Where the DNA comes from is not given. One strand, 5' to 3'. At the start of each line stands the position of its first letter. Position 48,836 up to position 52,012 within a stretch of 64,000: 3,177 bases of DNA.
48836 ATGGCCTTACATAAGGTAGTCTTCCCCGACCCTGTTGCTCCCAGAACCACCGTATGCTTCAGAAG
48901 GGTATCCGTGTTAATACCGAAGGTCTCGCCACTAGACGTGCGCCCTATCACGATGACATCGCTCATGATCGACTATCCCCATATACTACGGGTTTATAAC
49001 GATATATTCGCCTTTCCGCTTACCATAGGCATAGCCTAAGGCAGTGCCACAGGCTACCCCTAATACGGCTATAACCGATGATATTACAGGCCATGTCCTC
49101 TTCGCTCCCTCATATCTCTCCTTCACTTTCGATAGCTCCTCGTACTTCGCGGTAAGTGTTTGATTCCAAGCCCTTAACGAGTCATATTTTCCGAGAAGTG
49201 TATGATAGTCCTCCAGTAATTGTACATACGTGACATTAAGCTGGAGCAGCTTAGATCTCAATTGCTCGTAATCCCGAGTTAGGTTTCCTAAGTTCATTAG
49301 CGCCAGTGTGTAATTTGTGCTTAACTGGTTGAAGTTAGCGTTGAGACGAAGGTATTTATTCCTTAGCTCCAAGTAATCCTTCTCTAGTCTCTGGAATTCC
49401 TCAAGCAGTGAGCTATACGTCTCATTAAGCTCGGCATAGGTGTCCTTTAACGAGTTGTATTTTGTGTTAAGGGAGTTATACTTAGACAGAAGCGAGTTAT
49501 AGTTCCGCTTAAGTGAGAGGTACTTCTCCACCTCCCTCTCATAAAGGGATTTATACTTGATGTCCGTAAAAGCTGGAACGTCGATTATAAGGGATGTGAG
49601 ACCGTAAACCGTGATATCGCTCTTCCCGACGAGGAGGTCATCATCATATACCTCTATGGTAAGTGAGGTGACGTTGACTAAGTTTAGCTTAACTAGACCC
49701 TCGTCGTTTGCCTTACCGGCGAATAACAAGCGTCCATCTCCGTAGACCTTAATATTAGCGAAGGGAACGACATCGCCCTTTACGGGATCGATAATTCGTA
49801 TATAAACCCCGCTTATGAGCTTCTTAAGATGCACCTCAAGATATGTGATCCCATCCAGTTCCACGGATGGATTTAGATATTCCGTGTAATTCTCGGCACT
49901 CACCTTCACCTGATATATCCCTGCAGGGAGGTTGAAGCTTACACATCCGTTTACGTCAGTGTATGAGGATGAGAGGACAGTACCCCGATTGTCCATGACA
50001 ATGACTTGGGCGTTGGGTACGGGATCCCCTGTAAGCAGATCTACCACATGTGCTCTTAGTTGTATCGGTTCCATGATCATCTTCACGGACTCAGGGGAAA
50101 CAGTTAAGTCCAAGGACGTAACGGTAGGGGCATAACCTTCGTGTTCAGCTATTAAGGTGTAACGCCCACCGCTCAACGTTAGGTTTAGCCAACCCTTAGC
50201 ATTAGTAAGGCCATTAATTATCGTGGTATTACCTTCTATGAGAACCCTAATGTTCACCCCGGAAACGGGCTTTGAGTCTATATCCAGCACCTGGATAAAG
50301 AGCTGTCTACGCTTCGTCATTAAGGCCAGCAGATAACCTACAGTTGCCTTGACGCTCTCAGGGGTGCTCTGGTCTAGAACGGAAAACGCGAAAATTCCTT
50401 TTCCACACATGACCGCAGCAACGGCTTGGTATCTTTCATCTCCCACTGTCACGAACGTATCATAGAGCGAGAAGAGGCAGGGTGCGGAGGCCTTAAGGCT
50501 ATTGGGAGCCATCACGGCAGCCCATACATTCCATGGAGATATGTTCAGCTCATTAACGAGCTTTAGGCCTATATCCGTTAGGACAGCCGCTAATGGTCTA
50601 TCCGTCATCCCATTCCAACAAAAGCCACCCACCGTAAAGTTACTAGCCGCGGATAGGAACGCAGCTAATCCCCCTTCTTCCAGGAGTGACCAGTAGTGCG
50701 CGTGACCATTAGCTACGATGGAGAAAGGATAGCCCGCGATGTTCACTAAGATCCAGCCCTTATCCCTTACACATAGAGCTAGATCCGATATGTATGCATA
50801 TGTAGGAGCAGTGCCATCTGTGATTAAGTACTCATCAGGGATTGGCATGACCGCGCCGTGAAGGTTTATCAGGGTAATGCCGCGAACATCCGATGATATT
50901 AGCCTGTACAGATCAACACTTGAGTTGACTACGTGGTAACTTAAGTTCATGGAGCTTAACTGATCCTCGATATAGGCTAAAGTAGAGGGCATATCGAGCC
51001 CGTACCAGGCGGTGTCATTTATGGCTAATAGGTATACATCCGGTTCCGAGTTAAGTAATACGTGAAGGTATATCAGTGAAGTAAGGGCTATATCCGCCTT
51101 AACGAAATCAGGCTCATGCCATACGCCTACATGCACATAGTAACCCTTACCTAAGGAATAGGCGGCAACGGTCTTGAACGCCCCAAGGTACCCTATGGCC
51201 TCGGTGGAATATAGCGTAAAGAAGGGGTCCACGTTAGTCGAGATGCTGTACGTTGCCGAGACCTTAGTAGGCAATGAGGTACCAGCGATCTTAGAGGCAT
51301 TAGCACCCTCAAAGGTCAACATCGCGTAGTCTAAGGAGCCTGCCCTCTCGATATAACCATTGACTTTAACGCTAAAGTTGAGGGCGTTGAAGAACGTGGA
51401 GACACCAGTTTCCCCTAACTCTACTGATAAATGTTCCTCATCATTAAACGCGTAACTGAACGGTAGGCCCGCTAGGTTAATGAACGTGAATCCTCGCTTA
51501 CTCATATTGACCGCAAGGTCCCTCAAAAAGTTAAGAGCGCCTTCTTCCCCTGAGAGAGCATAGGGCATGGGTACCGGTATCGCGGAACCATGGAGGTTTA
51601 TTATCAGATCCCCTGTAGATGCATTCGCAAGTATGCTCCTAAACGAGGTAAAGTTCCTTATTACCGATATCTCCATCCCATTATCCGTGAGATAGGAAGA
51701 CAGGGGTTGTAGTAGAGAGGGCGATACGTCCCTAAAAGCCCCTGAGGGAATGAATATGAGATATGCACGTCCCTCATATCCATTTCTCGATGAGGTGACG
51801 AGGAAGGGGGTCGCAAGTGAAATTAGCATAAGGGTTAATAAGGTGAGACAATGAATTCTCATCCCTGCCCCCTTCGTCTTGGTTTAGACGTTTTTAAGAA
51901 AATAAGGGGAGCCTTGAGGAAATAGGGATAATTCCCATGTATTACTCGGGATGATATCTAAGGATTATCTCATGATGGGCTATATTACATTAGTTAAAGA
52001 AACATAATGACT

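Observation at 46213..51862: Two-gene module: tetrabrachion-like coiled-coil surface glycoprotein followed by a HerA/DUF853-like ATPase with coiled coil and Cys3His repeat array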

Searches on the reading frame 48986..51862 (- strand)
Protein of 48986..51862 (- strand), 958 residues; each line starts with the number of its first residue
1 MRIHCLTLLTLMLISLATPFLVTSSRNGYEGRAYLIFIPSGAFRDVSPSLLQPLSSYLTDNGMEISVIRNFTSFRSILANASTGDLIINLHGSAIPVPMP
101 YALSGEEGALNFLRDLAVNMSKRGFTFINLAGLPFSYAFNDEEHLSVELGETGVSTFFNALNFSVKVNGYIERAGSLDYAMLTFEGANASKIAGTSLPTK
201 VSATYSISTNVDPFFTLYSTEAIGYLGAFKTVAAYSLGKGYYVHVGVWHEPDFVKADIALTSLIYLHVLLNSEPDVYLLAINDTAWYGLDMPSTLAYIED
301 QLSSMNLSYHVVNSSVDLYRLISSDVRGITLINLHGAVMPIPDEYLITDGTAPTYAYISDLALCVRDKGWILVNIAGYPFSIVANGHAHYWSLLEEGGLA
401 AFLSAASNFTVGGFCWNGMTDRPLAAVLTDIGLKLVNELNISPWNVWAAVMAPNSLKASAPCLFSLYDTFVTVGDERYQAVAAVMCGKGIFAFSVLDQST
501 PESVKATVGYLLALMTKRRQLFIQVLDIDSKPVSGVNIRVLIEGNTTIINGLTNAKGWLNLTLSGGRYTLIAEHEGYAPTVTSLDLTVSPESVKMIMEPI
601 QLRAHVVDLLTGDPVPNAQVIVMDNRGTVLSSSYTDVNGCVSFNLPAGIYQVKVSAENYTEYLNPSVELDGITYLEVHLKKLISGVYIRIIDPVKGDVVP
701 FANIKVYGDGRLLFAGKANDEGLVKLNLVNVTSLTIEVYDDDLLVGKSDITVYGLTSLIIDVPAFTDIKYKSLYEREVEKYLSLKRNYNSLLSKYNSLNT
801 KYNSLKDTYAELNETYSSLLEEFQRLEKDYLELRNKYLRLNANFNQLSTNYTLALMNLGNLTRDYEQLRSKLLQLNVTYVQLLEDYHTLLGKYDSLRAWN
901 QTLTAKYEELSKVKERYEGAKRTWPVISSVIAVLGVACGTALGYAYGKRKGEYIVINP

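Call 4: search_protein_families(library=pfam, proteins=[window:48986-51862:-], max_evalue=0.1)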
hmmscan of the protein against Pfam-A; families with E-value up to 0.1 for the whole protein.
window:48986-51862:- (958 aa): 17 families
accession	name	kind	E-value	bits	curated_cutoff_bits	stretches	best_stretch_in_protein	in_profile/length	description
PF13620.12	CarboxypepD_reg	-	6e-22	78.2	32.3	2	602-670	2-70/82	Carboxypeptidase regulatory-like domain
PF11974.14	bMG3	-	3.4e-12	46.7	34.9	2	602-646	15-59/103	Bacterial alpha-2-macroglobulin MG3 domain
PF13715.12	CarbopepD_reg_2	-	3.5e-09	37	32.2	2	525-597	5-76/88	CarboxypepD_reg-like domain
PF17210.9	SdrD_B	-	1.3e-05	25.7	29.7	1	614-658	23-68/112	SdrD B-like domain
PF08308.17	PEGA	-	2.6e-05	24.5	20.8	0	644-670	30-56/71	PEGA domain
PF02183.23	HALZ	-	0.00011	22.7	28.1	0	875-912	3-40/43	Homeobox associated leucine zipper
PF17936.7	Big_6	-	0.0015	19.1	27.6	0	609-646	16-53/83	Bacterial Ig domain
PF23193.1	NOMO_3rd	-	0.005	17.3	27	0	541-598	52-107/120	NOMO third transthyretin-like domain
PF02403.27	Seryl_tRNA_N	-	0.011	16.5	28.2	1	773-861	23-107/108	Seryl-tRNA synthetase N-terminal domain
PF06005.17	ZapB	-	0.013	16.4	31.5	0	794-830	19-55/71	Cell division protein ZapB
PF05837.17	CENP-H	-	0.024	14.9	29.9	0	845-939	92-185/202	Centromere protein H (CENP-H)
PF24107.1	DUF7382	-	0.031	14.6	27.4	0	519-556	20-55/65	Domain of unknown function (DUF7382)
PF08317.16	Spc7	-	0.047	13.5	34.5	0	784-833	145-194/196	Spc7 kinetochore protein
PF23153.1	Aip3p_Bud6_N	-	0.079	13.7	27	0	777-833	3-59/109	Aip3p/Bud6 N-terminal domain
PF04136.21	COG3_N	-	0.087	13.2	27.9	0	770-835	2-67/147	Conserved oligomeric Golgi complex subunit 3, N-terminal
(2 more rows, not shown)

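Call 5: search_protein_families(library=ncbifam, proteins=[window:48986-51862:-], max_evalue=0.1)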
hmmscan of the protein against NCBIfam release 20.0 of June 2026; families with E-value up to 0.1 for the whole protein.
window:48986-51862:- (958 aa): 17 families
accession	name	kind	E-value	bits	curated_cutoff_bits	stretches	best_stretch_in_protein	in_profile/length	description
TIGR02168.1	SMC_prok_B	equivalog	9.3e-06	23.6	567.35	1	782-915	235-368/1181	chromosome segregation protein SMC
NF040788.1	S-lay_SlaB_Mtsph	equivalog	2.4e-05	23.4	700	1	737-848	276-384/416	S-layer protein SlaB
NF058648.1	ECF_sub_HI1622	equivalog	0.00021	21.4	100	1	611-657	35-81/180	NikL family nickel/cobalt ECF transporter subunit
TIGR04211.1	SH3_and_anchor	equivalog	0.00045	19.9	65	0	783-869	70-152/198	TIGR04211 family SH3 domain-containing protein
TIGR02169.1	SMC_prok_A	equivalog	0.0011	16.8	729.4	1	780-922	877-1018/1165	chromosome segregation protein SMC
TIGR04183.1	Por_Secre_tail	domain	0.002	18.1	23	1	612-660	15-64/72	T9SS type A sorting domain-containing protein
NF003413.0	PRK04778.1-7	equivalog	0.0031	16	556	1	773-882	295-407/564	septation ring formation regulator EzrA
NF045487.1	ASRP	equivalog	0.0037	15.9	300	1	776-911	345-473/593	archaea-specific SMC-related protein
TIGR04523.1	Mplasa_alph_rch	subfamily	0.0046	14.9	270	1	792-910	418-536/745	helix-rich protein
NF047515.1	SpiroCoCo_C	equivalog_domain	0.005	16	125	1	777-898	88-208/313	SpiroCoCo family coiled-coil protein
NF003034.1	PRK03918.1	equivalog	0.015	13.3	700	1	775-898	615-735/878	DNA double-strand break repair ATPase Rad50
NF041034.1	Rad50_Sulf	equivalog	0.019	12.8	1000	1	775-918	468-604/872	DNA double-strand break repair ATPase Rad50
NF045780.1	TrlF_fam_ATP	equivalog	0.023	13.4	350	1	776-920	502-652/944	TrlF family AAA-like ATPase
TIGR00414.1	serS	equivalog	0.026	13.5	301.65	1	771-864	21-112/418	serine--tRNA ligase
TIGR02962.1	hdxy_isourate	equivalog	0.027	14.8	87.45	0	601-662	3-73/113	hydroxyisourate hydrolase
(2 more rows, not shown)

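Call 6: search_protein_families(library=padloc, proteins=[window:48986-51862:-], max_evalue=0.1)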
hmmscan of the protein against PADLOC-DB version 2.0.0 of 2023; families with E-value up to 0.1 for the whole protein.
window:48986-51862:- (958 aa): 9 families
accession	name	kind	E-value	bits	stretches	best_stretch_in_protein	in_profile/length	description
PDLC00551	JetC2|JetC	-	0.00022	17.2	1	775-922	842-984/1365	DUF3584 domain; MukB-like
PDLC03865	LmuB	-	0.00093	15.5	1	775-911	246-405/1007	-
PDLC03862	LmuB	-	0.0041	13.5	1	794-914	361-481/643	-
PDLC00580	JetC3|JetC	-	0.01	12.1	1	778-917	297-439/1068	DUF3584 domain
PDLC03859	LmuB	-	0.011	12.9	1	780-881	187-460/611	-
PDLC00507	JetC1|JetC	-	0.011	12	1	820-923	685-790/1215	DUF3584 domain; MukB-like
PDLC03863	LmuB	-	0.018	11.8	1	782-911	337-467/610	-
PDLC00519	JetC1|JetC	-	0.019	11.2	1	776-907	644-772/1097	DUF3584 domain; MukB-like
PDLC00582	JetC3|JetC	-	0.024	10.4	1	780-896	913-1025/1472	DUF3584 domain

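Call 9: search_solved_structures(query=window:48986-51862:-, max_evalue=0.01)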
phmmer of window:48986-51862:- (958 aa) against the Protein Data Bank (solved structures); distinct sequences matched with E-value up to 0.01: 1.
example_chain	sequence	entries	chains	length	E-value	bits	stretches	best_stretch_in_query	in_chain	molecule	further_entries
6fwv_A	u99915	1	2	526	0.0024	18.9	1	602-728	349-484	Collagen Adhesion protein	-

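Call 14: find_homologous_proteins(query=window:48986-51862:-)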
Query window:48986-51862:- (958 aa): 5 proteins with E <= 0.001 among 8000 candidates.
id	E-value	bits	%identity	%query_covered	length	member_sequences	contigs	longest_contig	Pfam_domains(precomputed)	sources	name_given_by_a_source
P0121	0.0e+0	2104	99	100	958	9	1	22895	PF13715.13,PF11974.15,PF13620.13,PF17210.10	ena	-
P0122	0.0e+0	1037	49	99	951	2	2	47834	PF13715.13,PF11974.15,PF17802.8,PF13620.13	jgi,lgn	-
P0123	2.6e-140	487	34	99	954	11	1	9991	PF13715.13,PF02369.23,PF11974.15,PF07210.19,PF17802.8,PF13620.13,PF24161.2,PF22904.4,PF17210.10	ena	-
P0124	1.2e-138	482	34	95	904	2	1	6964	PF13715.13,PF02369.23,PF00576.28,PF11974.15,PF17802.8,PF13620.13,PF24161.2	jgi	-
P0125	1.1e-128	449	32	99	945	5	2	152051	PF13715.13,PF02369.23,PF11974.15,PF17802.8,PF13620.13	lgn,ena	-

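Call 65: search_solved_structures(query=A3, max_evalue=1)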
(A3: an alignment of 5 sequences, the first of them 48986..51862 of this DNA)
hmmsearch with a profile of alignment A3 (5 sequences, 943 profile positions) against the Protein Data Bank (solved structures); distinct sequences matched with E-value up to 1: 61 (the best 60 are shown).
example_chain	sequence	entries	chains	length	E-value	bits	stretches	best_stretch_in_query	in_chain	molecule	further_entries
6fwv_A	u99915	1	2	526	6.6e-15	57.4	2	597-723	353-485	Collagen Adhesion protein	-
8qox_B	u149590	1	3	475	6.3e-07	30.9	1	580-929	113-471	Conserved membrane protein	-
9c7v_B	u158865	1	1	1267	1e-05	26.9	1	538-689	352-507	BOS complex subunit NOMO2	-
6z0c_A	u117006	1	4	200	0.0025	19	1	778-902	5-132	Maquette-3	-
2fxm_A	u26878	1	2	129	0.0043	18.3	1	780-891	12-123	Myosin heavy chain, cardiac muscle beta isoform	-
6ysy_A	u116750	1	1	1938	0.0049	18.1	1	772-904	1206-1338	Myosin-4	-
2fxo_A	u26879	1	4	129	0.0071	17.5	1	780-891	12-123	Myosin heavy chain, cardiac muscle beta isoform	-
6b3o_A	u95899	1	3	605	0.0072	17.5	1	777-838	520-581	Spike glycoprotein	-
8p4y_A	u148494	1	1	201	0.0095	17.1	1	768-891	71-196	Protein origami triangle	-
5zoi_A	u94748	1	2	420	0.02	16.1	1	804-896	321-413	Alpha-(1,3)-fucosyltransferase FucT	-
7sat_C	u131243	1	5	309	0.025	15.7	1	773-873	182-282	Por secretion system protein porL/gldL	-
6pfp_A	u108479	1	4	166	0.029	15.5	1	831-895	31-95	Myosin-7 fused to GP7 and EB1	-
3dtp_A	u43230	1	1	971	0.039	15.1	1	780-891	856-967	Myosin-11,Myosin-7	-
3dtp_B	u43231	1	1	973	0.043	15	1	780-891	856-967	Myosin-11,Myosin-7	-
3jax_A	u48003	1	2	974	0.043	15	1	780-891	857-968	myosin 2 heavy chain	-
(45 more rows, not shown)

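Call 68: search_solved_structures(query=A3, max_evalue=0.00001, show_alignments=2)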
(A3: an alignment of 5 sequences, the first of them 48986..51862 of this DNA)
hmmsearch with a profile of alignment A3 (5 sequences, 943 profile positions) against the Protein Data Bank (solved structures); distinct sequences matched with E-value up to 0.00001: 2.
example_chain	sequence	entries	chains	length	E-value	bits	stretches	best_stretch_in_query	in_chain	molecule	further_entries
6fwv_A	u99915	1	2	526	6.6e-15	57.4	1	597-723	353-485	Collagen Adhesion protein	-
8qox_B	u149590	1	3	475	6.3e-07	30.9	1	580-929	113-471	Conserved membrane protein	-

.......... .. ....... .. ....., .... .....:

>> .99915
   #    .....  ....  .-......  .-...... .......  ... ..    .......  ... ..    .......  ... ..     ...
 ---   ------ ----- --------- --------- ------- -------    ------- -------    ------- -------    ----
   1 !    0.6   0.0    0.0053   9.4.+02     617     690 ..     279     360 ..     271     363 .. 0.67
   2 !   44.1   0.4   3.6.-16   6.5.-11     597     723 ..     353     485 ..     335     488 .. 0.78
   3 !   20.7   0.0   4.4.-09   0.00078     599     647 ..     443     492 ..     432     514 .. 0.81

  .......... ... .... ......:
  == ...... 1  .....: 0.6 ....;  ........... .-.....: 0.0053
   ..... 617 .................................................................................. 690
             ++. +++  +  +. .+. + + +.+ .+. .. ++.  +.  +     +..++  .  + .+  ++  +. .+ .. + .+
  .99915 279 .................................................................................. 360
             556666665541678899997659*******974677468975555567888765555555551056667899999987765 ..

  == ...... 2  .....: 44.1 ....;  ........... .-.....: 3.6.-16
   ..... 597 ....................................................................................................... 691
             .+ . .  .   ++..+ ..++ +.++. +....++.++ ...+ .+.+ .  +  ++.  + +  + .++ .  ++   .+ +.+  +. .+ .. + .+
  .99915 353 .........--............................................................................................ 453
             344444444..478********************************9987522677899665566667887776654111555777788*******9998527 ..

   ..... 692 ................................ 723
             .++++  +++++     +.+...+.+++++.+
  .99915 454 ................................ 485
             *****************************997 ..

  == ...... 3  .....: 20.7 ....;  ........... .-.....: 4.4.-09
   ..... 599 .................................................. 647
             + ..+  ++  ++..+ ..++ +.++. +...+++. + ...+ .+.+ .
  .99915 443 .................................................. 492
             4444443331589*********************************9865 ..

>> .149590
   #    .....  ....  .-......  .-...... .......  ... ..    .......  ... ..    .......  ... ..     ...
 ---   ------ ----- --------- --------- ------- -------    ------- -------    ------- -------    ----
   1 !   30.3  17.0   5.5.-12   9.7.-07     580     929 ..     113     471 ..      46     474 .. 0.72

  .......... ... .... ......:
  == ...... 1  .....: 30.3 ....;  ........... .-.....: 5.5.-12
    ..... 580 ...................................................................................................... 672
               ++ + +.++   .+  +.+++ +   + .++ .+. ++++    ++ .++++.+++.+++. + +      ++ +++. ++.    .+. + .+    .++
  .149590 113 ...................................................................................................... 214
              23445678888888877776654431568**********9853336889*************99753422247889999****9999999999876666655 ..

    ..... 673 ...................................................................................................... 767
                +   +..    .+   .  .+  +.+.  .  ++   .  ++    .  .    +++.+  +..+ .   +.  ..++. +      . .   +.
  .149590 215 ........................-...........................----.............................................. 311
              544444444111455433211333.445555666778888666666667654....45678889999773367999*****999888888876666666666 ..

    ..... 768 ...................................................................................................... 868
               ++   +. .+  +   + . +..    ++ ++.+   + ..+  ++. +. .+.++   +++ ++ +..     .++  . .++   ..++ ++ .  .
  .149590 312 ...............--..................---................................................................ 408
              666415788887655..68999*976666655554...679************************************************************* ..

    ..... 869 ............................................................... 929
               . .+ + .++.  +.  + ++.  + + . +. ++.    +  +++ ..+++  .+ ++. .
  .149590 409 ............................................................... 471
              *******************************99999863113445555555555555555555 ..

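Call 77: find_related_loci(query=A3, collection=viral_contigs, flank=5000)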
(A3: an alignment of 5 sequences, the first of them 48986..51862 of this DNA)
Query A3 (958 aa) in viral_contigs; peptide patterns used: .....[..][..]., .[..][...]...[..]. (x = any residue, [..] = any of these).
47 stretches matched a pattern, but none encodes a relative of the query by tblastn (E <= 1e-3).
